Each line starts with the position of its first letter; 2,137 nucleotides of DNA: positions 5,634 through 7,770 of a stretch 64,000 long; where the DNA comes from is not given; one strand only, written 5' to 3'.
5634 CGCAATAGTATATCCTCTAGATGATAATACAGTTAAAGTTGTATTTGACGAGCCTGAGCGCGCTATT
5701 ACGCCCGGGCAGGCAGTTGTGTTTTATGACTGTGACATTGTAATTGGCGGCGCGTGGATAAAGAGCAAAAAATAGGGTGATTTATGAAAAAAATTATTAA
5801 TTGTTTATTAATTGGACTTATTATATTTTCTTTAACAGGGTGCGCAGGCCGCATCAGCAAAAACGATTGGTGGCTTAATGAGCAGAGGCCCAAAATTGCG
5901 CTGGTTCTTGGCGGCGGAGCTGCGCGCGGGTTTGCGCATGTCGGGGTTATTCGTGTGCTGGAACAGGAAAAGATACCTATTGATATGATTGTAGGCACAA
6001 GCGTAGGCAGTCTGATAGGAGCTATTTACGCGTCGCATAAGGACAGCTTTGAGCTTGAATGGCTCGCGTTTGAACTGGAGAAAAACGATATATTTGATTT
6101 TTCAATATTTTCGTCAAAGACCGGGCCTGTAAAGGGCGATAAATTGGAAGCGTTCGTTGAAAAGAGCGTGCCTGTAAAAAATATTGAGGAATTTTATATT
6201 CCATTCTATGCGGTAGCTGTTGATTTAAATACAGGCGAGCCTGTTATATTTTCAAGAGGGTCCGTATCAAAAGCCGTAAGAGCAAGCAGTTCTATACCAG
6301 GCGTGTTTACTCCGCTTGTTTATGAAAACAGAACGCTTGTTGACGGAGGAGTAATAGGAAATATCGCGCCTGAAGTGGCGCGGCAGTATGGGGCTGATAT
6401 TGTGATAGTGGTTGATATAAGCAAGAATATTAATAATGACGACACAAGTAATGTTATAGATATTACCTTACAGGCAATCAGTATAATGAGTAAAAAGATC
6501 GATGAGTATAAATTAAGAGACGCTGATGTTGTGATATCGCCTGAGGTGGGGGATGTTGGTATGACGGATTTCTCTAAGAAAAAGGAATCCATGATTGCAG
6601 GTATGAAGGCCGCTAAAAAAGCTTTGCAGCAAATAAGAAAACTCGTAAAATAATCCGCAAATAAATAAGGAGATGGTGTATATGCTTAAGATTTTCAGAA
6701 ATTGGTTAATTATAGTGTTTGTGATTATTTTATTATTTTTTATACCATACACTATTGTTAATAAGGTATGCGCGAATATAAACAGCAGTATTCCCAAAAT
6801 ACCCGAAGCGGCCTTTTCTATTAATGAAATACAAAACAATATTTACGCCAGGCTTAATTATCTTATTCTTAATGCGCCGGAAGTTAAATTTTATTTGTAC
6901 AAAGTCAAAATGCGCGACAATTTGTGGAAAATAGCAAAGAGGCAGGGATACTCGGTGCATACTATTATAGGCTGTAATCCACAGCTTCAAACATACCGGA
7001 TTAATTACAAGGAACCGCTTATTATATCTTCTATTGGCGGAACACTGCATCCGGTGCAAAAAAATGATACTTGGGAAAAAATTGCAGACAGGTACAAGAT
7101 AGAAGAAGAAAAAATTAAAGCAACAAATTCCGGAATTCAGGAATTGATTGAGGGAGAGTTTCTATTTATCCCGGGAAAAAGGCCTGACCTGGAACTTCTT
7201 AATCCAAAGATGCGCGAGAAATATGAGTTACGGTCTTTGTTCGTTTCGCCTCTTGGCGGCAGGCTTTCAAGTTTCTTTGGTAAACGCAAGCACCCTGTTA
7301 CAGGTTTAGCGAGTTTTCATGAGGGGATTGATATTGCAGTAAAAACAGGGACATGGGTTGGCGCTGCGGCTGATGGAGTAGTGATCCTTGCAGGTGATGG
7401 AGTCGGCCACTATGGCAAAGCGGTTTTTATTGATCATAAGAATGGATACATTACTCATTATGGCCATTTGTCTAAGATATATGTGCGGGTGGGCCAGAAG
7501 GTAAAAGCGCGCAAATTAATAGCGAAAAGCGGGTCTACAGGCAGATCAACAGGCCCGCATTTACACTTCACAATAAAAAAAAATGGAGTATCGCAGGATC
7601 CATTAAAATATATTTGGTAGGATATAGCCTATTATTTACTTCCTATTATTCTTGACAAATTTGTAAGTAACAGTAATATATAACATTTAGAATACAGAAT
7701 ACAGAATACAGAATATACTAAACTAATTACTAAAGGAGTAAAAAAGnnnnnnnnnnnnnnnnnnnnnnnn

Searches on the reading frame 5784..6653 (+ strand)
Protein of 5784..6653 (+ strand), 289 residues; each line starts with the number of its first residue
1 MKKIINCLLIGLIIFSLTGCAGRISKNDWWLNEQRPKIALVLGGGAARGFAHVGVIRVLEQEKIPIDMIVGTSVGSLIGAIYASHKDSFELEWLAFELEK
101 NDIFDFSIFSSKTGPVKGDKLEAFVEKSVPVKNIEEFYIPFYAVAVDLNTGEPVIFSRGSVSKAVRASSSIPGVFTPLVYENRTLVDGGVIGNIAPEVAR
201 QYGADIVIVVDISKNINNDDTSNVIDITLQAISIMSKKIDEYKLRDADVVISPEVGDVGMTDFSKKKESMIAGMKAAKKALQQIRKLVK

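Call 62: search_protein_families(library=pfam, proteins=[window:5784-6653:+], max_evalue=0.00001)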
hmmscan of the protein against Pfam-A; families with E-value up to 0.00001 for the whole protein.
window:5784-6653:+ (289 aa): 1 family
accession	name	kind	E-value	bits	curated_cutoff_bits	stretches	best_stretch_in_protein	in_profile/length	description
PF01734.28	Patatin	-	6.4e-32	111.8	27.7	1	40-196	1-187/191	Patatin-like phospholipase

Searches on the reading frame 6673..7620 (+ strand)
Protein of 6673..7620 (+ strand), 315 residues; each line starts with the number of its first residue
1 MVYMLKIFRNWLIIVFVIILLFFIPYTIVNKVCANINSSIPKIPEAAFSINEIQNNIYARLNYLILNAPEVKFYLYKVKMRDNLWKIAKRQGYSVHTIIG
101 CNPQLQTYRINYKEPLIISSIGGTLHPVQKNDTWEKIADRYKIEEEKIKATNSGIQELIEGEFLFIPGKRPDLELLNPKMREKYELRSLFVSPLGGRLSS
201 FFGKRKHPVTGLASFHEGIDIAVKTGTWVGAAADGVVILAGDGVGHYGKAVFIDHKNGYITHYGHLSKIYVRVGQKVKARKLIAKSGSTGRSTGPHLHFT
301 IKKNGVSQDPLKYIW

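Call 62: search_protein_families(library=pfam, proteins=[window:6673-7620:+], max_evalue=0.00001)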
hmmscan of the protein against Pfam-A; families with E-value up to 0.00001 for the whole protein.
window:6673-7620:+ (315 aa): 2 families
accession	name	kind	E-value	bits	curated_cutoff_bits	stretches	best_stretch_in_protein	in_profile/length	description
PF01551.29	Peptidase_M23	-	2.1e-33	114.8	28.7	1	215-310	2-96/96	Peptidase family M23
PF01476.26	LysM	-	3.7e-15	56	20.9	1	76-112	1-36/43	LysM domain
